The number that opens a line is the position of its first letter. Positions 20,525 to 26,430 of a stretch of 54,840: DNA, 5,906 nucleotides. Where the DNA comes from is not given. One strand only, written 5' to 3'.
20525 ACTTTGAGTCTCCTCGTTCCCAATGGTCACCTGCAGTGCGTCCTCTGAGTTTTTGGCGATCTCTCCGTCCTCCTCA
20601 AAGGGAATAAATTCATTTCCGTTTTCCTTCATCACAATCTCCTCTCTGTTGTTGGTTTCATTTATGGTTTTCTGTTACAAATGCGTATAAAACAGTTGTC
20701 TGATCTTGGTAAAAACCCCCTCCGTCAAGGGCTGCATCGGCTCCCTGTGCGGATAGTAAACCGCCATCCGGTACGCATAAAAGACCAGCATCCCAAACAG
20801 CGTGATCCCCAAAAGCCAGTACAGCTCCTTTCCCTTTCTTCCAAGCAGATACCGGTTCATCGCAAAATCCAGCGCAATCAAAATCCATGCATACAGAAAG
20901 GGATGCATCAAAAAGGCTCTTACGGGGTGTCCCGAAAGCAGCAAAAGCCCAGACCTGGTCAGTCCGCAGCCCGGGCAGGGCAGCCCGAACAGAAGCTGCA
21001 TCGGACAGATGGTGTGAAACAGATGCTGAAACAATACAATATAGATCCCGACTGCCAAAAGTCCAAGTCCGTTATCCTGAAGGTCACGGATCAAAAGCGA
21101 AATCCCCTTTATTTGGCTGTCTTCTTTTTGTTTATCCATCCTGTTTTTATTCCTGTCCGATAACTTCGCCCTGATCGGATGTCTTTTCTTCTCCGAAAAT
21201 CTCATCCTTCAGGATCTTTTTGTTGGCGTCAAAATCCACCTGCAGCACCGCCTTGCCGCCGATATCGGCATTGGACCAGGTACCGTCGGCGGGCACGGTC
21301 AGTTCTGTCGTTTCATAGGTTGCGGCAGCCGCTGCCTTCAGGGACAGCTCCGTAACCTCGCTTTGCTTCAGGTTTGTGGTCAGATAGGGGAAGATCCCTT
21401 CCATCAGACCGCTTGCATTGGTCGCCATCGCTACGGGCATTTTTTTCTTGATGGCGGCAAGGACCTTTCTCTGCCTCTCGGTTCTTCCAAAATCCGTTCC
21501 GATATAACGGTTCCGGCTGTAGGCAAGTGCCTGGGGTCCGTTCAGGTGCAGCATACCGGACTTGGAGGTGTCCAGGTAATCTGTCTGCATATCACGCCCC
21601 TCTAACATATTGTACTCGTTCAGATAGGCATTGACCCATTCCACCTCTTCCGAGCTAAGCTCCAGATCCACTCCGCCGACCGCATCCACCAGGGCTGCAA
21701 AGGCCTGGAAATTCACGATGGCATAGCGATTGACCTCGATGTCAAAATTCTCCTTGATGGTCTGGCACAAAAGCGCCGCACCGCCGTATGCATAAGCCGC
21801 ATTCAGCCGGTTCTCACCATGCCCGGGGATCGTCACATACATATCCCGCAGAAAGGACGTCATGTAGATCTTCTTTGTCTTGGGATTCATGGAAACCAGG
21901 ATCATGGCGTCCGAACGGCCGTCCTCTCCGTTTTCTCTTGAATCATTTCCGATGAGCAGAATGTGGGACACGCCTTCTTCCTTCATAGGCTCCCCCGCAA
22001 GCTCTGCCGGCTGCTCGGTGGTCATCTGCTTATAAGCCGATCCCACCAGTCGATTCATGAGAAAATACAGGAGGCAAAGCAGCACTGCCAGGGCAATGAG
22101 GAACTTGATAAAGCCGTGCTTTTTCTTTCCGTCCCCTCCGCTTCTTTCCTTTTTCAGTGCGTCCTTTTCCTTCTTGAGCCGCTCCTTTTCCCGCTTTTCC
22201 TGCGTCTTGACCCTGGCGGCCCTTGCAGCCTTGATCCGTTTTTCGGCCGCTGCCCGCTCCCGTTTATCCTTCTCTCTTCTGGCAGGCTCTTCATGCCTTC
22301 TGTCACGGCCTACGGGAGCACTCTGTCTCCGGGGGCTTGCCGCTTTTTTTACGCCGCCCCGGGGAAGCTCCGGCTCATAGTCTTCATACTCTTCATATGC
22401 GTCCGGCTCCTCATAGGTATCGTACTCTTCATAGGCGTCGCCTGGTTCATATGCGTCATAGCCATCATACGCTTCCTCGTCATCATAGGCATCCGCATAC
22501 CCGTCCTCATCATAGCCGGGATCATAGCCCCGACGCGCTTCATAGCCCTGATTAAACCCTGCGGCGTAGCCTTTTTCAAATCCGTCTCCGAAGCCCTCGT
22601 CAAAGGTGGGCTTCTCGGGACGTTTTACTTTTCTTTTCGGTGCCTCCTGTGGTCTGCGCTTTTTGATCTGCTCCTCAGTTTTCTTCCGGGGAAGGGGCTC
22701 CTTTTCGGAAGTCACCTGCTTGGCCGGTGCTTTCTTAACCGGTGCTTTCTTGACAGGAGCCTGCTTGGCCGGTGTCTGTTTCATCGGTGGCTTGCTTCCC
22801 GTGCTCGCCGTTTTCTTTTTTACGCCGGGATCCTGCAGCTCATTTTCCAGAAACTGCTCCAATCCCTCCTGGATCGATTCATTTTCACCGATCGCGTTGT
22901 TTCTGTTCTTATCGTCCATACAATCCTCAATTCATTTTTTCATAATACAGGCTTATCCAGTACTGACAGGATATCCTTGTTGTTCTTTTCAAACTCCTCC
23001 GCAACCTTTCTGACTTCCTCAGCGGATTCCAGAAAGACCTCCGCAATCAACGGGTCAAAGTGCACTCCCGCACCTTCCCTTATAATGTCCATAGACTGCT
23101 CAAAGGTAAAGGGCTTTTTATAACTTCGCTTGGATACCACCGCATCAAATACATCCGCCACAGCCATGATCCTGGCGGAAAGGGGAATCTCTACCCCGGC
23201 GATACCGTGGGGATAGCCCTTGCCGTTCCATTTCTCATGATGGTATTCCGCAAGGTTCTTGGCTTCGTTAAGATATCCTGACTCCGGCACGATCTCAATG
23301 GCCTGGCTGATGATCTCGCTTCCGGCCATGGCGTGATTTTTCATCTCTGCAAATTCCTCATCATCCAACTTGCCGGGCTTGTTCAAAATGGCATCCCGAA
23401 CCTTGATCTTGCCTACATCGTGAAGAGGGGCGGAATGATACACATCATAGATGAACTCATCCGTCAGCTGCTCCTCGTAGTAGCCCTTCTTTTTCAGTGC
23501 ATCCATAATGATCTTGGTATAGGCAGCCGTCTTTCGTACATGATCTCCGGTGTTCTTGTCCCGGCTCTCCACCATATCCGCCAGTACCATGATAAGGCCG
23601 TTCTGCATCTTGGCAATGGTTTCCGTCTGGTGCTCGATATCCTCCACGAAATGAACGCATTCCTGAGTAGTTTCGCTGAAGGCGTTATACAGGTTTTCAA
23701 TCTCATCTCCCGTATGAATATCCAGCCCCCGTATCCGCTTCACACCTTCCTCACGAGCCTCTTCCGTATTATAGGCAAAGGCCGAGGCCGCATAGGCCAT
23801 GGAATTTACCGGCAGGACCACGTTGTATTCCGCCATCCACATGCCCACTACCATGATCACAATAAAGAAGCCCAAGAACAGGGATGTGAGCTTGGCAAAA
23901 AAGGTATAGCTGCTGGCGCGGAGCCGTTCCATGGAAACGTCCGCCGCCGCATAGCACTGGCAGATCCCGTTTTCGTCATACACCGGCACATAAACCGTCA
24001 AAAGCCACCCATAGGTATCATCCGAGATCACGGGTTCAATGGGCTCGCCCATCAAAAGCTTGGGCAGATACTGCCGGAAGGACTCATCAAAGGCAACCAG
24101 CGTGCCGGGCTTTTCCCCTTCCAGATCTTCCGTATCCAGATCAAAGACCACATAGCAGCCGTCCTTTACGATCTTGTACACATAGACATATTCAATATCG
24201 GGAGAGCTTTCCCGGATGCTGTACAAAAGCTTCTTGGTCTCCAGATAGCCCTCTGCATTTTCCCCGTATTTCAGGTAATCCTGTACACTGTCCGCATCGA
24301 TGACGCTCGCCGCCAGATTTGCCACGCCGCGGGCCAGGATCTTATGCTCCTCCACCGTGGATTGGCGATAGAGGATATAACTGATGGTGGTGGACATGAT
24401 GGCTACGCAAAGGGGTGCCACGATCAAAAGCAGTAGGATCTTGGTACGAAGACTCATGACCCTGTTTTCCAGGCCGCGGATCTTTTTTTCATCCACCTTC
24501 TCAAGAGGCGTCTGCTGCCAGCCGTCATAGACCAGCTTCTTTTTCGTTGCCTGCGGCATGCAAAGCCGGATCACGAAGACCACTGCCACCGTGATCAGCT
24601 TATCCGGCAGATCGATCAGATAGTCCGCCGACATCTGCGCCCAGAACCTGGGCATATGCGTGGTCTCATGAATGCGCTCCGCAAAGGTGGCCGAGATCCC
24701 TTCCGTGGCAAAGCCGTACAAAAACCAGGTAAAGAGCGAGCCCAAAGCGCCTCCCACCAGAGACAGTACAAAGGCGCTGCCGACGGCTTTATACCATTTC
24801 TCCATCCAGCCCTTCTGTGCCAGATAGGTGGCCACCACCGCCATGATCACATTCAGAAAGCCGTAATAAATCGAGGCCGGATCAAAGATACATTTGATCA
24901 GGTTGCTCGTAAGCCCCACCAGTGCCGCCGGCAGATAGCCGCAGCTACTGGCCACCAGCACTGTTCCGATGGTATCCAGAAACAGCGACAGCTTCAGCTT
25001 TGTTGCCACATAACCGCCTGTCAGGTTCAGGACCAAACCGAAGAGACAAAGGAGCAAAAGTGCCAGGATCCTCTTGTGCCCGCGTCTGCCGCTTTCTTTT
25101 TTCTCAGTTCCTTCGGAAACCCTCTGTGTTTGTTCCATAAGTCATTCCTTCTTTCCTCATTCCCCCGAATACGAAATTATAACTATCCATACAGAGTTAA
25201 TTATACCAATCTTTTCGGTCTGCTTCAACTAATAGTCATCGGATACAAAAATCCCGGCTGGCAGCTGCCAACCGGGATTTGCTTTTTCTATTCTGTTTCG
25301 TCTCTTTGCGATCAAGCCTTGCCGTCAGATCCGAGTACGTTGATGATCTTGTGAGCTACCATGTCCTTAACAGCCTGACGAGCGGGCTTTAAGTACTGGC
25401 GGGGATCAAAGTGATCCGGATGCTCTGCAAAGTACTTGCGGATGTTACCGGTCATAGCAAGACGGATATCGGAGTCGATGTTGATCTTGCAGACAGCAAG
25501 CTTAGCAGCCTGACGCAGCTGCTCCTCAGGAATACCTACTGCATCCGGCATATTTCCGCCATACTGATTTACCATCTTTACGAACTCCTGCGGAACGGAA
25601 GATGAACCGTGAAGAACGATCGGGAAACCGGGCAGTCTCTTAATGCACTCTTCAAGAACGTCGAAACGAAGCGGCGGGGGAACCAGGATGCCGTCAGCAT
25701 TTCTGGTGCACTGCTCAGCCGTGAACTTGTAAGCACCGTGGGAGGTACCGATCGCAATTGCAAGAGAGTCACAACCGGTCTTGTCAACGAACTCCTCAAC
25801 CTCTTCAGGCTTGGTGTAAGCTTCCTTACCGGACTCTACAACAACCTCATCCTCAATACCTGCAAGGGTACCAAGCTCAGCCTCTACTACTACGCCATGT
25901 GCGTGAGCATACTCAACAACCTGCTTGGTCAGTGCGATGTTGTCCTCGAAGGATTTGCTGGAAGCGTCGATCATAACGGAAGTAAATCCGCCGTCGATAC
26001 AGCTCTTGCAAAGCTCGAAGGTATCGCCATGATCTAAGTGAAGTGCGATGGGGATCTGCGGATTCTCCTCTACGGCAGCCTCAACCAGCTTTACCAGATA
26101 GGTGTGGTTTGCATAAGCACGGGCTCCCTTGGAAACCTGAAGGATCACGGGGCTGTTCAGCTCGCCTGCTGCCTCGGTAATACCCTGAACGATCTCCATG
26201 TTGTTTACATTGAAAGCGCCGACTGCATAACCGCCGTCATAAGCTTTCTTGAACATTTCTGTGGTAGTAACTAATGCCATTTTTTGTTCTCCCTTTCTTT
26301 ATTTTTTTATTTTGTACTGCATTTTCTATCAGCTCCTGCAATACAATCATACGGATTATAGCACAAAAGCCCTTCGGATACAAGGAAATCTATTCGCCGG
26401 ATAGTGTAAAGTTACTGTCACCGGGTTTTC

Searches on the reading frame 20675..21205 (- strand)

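Call 47: search_protein_families(library=pfam, proteins=[window:20675-21205:-], max_evalue=0.001)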
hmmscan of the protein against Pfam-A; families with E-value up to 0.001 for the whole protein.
window:20675-21205:- (176 aa): 1 family
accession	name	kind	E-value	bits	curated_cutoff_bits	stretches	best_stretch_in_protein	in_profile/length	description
PF10825.13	DUF2752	-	2.6e-15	56.7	27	1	67-112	1-46/49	Protein of unknown function (DUF2752)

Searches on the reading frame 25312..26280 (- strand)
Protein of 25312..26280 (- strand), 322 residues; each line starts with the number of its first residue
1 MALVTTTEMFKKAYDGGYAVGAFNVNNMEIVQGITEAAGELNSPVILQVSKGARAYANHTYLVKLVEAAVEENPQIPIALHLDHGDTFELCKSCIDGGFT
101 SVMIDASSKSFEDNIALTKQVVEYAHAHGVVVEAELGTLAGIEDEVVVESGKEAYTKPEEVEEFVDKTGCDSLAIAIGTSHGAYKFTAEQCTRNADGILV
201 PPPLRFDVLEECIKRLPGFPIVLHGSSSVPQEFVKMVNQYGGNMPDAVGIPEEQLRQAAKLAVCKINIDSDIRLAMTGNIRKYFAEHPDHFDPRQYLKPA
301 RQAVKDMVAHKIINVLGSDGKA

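Call 7: search_protein_families(library=pfam, proteins=[window:25312-26280:-], max_evalue=0.01)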
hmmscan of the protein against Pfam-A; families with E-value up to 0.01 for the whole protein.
window:25312-26280:- (322 aa): 1 family
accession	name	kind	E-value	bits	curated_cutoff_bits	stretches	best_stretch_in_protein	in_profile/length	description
PF01116.26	F_bP_aldolase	-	5.4e-103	344.7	25.5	1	4-321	1-277/277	Fructose-bisphosphate aldolase class-II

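Call 8: search_protein_families(library=ncbifam, proteins=[window:25312-26280:-], max_evalue=0.01)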
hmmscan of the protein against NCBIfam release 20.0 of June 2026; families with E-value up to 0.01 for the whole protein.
window:25312-26280:- (322 aa): 20 families
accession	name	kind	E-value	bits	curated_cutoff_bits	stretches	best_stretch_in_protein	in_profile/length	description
NF005481.0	PRK07084.1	equivalog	7.9e-150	498.5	511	1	2-322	11-324/324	class II fructose-bisphosphate aldolase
TIGR01859.1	fruc_bis_ald_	equivalog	3e-108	361.8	343.05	1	3-322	1-282/282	class II fructose-1,6-bisphosphate aldolase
NF009497.0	PRK12857.1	equivalog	1.7e-93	313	423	2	1-237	1-221/284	class II fructose-1,6-bisphosphate aldolase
TIGR00167.1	cbbA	subfamily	9.6e-91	304.1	215.6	1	1-321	1-289/290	ketose-bisphosphate aldolase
NF009374.0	PRK12737.1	subfamily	1.4e-90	303.2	383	2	1-239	1-223/284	tagatose-bisphosphate aldolase subunit GatY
TIGR01521.1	FruBisAldo_II_B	equivalog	1.3e-89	300.7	496.35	1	4-311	2-317/347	class II fructose-bisphosphate aldolase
NF006626.0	PRK09195.1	subfamily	3.9e-87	292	384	2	1-237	1-221/284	tagatose-bisphosphate aldolase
TIGR01858.1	tag_bisphos_ald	equivalog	6.2e-85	284.7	443.55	2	4-239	2-221/282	tagatose bisphosphate family class II aldolase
NF004493.0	PRK05835.1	equivalog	8.1e-84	281.4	558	1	3-321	2-306/307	class II fructose-bisphosphate aldolase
NF006376.0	PRK08610.1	equivalog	1.1e-78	264.8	527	2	1-241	1-226/286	class II fructose-bisphosphate aldolase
NF005823.0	PRK07709.1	equivalog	5.4e-75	252.8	545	2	1-236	1-221/285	class II fructose-bisphosphate aldolase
NF006042.0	PRK08185.1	subfamily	1.3e-68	231.4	405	2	3-241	2-225/287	hypothetical protein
NF005943.0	PRK07998.1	equivalog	1e-67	228.6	364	2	1-240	1-221/283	class II aldolase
NF009375.0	PRK12738.1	equivalog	9.3e-62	208.8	542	2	1-239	1-223/286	tagatose-bisphosphate aldolase subunit KbaY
NF005590.0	PRK07315.1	equivalog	1.6e-58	198.4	443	2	1-239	1-223/293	class II fructose-bisphosphate aldolase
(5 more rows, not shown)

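Call 45: find_encoding_contigs(protein=window:25312-26280:-, flank=10000, max_places=8)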
Protein window:25312-26280:- (322 aa): no gene with exactly this product is on record in the collection.
